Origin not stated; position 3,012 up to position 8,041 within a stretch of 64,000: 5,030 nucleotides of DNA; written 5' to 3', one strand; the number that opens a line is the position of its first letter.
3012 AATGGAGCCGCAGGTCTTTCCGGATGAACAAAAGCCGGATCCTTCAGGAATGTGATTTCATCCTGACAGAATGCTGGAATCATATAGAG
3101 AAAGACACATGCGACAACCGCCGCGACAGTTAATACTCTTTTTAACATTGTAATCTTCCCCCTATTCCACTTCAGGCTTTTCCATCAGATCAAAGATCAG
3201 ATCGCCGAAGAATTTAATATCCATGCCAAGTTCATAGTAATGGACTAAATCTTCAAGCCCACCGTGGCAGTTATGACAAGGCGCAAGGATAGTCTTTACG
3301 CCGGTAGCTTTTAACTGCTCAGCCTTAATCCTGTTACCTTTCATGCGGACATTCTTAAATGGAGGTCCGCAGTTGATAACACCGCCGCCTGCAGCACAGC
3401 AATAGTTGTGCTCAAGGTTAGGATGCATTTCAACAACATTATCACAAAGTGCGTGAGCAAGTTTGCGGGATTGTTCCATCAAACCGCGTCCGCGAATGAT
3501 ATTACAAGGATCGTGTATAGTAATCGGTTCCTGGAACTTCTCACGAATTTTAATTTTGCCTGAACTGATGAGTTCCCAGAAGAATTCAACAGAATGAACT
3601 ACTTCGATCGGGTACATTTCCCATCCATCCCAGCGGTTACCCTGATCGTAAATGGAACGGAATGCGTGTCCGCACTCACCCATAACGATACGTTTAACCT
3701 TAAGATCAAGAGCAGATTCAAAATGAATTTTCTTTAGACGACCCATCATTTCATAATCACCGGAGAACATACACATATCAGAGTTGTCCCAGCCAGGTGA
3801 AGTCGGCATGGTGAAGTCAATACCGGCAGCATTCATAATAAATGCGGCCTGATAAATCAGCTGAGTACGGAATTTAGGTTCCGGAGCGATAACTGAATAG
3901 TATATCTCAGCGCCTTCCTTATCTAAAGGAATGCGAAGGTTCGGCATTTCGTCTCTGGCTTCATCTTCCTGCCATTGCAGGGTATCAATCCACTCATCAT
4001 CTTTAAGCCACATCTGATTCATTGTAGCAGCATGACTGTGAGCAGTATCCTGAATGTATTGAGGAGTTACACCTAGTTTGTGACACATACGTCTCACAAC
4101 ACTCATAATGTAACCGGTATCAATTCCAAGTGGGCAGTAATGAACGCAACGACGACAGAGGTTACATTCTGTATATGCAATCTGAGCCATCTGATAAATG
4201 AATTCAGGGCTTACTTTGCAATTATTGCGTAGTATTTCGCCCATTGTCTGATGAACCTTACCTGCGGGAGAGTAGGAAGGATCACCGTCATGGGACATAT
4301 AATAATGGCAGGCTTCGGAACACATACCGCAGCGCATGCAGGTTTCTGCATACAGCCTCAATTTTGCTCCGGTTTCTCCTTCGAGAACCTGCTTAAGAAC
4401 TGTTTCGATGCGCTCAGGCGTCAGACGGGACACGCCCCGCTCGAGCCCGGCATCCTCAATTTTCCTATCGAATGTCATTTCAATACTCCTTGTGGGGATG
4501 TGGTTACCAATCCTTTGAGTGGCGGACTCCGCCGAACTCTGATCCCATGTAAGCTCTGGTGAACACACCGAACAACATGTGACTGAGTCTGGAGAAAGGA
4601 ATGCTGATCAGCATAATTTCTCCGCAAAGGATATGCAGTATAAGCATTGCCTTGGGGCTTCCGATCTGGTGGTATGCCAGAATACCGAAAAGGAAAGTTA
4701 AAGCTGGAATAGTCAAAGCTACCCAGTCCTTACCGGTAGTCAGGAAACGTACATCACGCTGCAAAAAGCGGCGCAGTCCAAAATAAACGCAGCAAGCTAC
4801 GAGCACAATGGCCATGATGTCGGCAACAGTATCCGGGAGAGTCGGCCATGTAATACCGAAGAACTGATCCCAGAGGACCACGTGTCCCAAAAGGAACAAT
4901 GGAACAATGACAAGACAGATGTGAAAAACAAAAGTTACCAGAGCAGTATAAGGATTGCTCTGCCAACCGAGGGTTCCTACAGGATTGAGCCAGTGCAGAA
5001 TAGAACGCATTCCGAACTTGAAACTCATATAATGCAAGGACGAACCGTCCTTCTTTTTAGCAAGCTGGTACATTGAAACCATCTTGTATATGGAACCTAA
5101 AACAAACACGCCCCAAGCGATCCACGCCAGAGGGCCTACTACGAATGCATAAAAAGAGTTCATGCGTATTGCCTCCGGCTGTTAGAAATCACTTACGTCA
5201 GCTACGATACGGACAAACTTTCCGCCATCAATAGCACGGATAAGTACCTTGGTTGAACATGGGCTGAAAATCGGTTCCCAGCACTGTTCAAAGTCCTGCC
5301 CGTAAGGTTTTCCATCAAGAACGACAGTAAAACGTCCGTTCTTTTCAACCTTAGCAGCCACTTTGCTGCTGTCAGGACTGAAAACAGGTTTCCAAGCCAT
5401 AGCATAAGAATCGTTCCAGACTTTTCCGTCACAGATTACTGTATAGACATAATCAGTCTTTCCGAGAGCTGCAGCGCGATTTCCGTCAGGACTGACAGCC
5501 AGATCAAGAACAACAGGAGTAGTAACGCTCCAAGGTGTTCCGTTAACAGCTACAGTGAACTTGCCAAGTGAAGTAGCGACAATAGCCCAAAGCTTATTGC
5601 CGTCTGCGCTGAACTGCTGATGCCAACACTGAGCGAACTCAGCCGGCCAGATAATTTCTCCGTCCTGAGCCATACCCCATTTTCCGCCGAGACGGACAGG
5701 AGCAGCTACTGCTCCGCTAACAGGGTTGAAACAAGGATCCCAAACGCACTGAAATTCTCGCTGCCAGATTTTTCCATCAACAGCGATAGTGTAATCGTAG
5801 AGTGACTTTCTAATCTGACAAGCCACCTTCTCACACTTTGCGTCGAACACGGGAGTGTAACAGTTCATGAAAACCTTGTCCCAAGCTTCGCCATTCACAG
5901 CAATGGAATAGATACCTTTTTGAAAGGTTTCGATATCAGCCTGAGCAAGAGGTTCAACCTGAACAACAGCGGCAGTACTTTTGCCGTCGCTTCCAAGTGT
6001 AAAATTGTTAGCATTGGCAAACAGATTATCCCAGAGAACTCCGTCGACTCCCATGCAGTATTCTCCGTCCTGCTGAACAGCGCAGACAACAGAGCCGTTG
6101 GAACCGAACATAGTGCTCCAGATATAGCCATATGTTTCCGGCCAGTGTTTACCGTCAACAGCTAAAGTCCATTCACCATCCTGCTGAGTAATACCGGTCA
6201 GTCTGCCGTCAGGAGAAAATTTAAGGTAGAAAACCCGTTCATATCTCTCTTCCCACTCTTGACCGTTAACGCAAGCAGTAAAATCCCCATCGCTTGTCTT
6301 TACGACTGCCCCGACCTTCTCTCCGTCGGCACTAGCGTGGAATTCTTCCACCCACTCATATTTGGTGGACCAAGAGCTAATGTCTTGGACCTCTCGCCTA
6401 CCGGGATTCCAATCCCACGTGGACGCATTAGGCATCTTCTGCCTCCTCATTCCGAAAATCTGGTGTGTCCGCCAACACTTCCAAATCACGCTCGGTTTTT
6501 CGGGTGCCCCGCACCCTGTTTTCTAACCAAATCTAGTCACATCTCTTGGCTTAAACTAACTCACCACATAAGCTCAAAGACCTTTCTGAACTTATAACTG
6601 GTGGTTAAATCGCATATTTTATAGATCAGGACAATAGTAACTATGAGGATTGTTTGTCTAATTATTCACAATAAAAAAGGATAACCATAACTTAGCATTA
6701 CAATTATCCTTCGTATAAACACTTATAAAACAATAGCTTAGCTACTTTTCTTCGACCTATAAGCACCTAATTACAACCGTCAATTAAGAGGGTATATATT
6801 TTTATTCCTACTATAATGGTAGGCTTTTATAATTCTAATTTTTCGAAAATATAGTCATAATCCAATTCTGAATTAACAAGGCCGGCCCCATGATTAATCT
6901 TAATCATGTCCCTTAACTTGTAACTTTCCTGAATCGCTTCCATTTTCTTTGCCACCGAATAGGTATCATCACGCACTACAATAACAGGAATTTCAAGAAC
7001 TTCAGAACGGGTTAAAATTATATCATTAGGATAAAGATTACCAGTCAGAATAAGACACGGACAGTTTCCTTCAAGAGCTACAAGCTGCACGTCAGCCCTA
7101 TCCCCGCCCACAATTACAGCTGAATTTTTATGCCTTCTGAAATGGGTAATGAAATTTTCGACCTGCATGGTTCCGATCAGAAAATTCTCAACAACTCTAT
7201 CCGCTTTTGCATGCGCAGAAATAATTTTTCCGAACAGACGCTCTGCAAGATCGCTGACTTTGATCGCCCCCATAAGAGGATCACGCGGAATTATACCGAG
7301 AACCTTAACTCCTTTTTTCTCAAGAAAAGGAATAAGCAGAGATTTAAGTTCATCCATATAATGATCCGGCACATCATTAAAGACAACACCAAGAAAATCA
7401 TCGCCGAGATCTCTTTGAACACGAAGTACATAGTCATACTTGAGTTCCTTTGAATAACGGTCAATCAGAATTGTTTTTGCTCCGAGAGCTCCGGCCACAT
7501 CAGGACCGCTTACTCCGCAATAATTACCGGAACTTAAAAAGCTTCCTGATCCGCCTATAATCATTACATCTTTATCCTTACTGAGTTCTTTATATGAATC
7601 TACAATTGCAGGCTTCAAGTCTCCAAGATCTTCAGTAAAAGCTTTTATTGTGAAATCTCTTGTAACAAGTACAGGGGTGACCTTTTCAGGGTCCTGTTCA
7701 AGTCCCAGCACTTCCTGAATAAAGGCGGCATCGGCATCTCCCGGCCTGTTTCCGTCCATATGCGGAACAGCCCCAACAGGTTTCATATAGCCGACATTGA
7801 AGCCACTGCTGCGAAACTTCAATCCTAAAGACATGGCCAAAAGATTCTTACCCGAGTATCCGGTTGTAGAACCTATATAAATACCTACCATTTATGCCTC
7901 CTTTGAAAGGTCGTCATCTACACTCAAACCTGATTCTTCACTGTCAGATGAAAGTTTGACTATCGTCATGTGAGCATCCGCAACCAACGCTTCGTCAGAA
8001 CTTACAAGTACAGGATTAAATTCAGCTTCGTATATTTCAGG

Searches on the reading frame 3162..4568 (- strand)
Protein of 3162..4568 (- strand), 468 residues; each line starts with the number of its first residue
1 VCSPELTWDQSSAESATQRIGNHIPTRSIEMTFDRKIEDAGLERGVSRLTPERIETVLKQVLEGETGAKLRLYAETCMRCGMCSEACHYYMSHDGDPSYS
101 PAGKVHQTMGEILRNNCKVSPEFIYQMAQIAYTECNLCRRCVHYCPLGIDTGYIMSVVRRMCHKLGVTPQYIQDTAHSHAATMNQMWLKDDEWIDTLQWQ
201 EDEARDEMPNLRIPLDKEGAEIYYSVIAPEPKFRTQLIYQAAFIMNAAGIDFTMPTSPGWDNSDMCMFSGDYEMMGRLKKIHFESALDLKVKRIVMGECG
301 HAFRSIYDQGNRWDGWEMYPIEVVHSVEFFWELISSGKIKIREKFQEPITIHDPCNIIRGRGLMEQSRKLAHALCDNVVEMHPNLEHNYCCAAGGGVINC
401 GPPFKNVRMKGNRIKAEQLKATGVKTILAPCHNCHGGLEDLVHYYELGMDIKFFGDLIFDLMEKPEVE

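Call 8: search_protein_families(library=ncbifam, proteins=[window:3162-4568:-], max_evalue=0.01)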
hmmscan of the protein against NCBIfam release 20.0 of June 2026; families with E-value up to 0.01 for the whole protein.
window:3162-4568:- (468 aa): 19 families
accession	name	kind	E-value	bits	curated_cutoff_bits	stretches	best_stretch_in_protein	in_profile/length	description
NF045724.1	ferredox_TmcB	equivalog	1.2e-258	857.7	735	1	35-464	1-430/430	electron transfer complex ferredoxin TmcB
NF045711.1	sulf_resp_HmcF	equivalog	1.9e-103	346.8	750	1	56-466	41-453/457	sulfate respiration complex iron-sulfur protein HmcF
NF045796.1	DsrK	equivalog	2.5e-59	201.1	400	1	66-449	41-427/453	sulfate reduction electron transfer complex DsrMKJOP subunit DsrK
NF004898.0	PRK06259.1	equivalog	3.8e-13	48.9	385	1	132-444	185-469/488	fumarate reductase (CoM/CoB) subunit TfrB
NF045670.1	quin_L_LdhH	equivalog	2.7e-11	42.5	800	1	324-451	577-698/706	L-lactate dehydrogenase (quinone) large subunit LdhH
NF045663.1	diclust_near_Sec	equivalog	7.7e-11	40.8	530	2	326-437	511-617/759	pyridine nucleotide-disulfide oxidoreductase/dicluster-binding protein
NF008434.0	PRK11274.1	equivalog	0.00011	21.3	333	1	74-164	22-104/409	glycolate oxidase subunit GlcF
TIGR00273.1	TIGR00273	equivalog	0.00016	20.7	444.8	1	76-172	294-382/432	LutB/LldF family L-lactate oxidation iron-sulfur protein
NF008369.0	PRK11168.1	equivalog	0.00016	20.7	278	1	74-185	10-108/401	anaerobic glycerol-3-phosphate dehydrogenase subunit C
TIGR03379.1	glycerol3P_GlpC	equivalog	0.00055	18.8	279.9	1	75-186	5-105/397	anaerobic glycerol-3-phosphate dehydrogenase subunit GlpC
NF009226.0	PRK12576.1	equivalog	0.0026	17.1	344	1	58-184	138-259/317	succinate dehydrogenase/fumarate reductase iron-sulfur subunit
NF038018.1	qmoC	equivalog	0.003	17.1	300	0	135-179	64-108/360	quinone-interacting membrane-bound oxidoreductase complex subunit QmoC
NF004541.0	PRK05888.2-2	equivalog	0.0043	16.9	217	0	61-87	45-73/168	NADH-quinone oxidoreductase subunit NuoI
NF038196.1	ferrodoxin_EFR1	subfamily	0.0056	16.8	75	0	73-88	182-197/242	EFR1 family ferrodoxin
NF005746.0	PRK07570.1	subfamily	0.006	15.9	243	0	66-162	148-241/250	succinate dehydrogenase/fumarate reductase iron-sulfur subunit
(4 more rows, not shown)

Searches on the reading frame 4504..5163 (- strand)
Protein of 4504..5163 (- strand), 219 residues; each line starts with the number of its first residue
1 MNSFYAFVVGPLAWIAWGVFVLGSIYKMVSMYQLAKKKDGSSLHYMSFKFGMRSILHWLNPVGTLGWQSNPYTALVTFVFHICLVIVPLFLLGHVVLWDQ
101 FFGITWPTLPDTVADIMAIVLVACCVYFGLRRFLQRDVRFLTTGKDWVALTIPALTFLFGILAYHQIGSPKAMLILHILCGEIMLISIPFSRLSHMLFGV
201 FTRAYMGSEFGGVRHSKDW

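Call 8: search_protein_families(library=ncbifam, proteins=[window:4504-5163:-], max_evalue=0.01)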
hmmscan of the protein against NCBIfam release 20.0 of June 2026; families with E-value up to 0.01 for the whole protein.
window:4504-5163:- (219 aa): 4 families
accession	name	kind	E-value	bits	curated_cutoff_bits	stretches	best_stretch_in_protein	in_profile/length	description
NF045723.1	memb_anch_TmcC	equivalog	1.2e-103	345.3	240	1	2-219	1-218/218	TmcC family electron transfer complex membrane anchor subunit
NF045716.1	sulf_resp_HmcE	equivalog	1.6e-53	181.7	275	1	5-213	2-214/226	sulfate respiration complex protein HmcE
NF038018.1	qmoC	equivalog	0.0019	17.7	300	1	78-198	229-353/360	quinone-interacting membrane-bound oxidoreductase complex subunit QmoC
NF038087.1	arch_ser_synth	exception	0.002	17.8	240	1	114-197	96-176/216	archaetidylserine synthase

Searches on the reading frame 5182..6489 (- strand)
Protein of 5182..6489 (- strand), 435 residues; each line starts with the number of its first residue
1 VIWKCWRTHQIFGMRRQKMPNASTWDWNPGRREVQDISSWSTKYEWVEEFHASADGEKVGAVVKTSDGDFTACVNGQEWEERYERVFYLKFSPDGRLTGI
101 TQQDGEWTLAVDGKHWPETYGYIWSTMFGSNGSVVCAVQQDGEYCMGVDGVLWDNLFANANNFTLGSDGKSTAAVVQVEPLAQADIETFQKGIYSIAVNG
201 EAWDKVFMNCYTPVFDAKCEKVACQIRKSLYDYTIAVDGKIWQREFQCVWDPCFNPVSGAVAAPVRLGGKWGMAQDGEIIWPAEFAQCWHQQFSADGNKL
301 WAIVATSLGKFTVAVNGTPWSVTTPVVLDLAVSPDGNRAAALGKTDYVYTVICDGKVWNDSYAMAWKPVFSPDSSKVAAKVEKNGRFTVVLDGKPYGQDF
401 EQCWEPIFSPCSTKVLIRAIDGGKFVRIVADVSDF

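Call 7: search_protein_families(library=pfam, proteins=[window:5182-6489:-], max_evalue=0.01)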
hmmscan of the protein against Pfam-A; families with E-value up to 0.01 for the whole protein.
window:5182-6489:- (435 aa): 0 families

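Call 8: search_protein_families(library=ncbifam, proteins=[window:5182-6489:-], max_evalue=0.01)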
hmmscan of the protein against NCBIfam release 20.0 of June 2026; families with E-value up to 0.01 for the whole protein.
window:5182-6489:- (435 aa): 1 family
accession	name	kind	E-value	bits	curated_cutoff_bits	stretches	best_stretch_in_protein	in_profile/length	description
NF045725.1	TmcD_fam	equivalog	1.2e-191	637.1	440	1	24-432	2-412/412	electron transfer complex subunit TmcD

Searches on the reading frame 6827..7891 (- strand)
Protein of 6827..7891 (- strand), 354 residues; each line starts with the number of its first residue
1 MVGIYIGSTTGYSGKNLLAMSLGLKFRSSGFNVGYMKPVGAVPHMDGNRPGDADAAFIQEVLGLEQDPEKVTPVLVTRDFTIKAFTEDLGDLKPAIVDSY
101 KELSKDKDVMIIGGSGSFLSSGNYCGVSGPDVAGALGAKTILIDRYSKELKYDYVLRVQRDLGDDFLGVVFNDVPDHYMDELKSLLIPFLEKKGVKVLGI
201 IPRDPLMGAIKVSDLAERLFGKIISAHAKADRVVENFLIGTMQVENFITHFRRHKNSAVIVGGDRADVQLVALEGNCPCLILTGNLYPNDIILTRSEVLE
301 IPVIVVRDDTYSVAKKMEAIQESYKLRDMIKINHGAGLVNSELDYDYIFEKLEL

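Call 7: search_protein_families(library=pfam, proteins=[window:6827-7891:-], max_evalue=0.01)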
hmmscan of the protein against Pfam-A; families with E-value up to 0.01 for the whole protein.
window:6827-7891:- (354 aa): 3 families
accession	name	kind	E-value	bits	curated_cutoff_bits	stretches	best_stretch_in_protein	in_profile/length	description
PF07085.17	DRTGG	-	2.7e-28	98.3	25.2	1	214-319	1-104/105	DRTGG domain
PF13500.12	AAA_26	-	9.3e-15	55.4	27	1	3-208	2-195/198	AAA domain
PF01656.29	CbiA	-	0.0016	18.8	25.4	1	5-205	2-113/125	CobQ/CobB/MinD/ParA nucleotide binding domain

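Call 8: search_protein_families(library=ncbifam, proteins=[window:6827-7891:-], max_evalue=0.01)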
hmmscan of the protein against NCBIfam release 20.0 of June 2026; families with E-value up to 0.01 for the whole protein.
window:6827-7891:- (354 aa): 11 families
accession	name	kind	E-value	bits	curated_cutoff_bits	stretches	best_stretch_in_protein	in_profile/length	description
NF004167.0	PRK05632.1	equivalog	5.7e-30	104.5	418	1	3-352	4-371/708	phosphate acetyltransferase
NF038279.1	TF_CBS_SpxR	exception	4.5e-10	38.8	600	1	222-332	83-189/427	CBS-HotDog domain-containing transcription factor SpxR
NF011440.0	PRK14869.1-2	equivalog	4.3e-09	35.5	746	1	210-328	135-251/541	putative manganese-dependent inorganic diphosphatase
NF011443.0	PRK14869.1-5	equivalog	6.1e-09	34.9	335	1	210-318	139-244/546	putative manganese-dependent inorganic diphosphatase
NF011441.0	PRK14869.1-3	equivalog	8.1e-07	28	753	1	212-316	140-241/548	putative manganese-dependent inorganic diphosphatase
NF011445.0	PRK14869.2-1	equivalog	9.2e-06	24.3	483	1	213-315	140-243/548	putative manganese-dependent inorganic diphosphatase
NF011444.0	PRK14869.1-6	equivalog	1.2e-05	24.1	1105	1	210-315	138-240/547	putative manganese-dependent inorganic diphosphatase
NF011448.0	PRK14869.2-4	equivalog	5.2e-05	21.7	562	1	213-321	148-262/563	putative manganese-dependent inorganic diphosphatase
NF011447.0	PRK14869.2-3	equivalog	0.00035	19.3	522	1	212-317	141-241/540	putative manganese-dependent inorganic diphosphatase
TIGR00347.1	bioD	equivalog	0.001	19.2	83.3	1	14-119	10-112/166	dethiobiotin synthase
NF011446.0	PRK14869.2-2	equivalog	0.0012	17.3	601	1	230-312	166-252/576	putative manganese-dependent inorganic diphosphatase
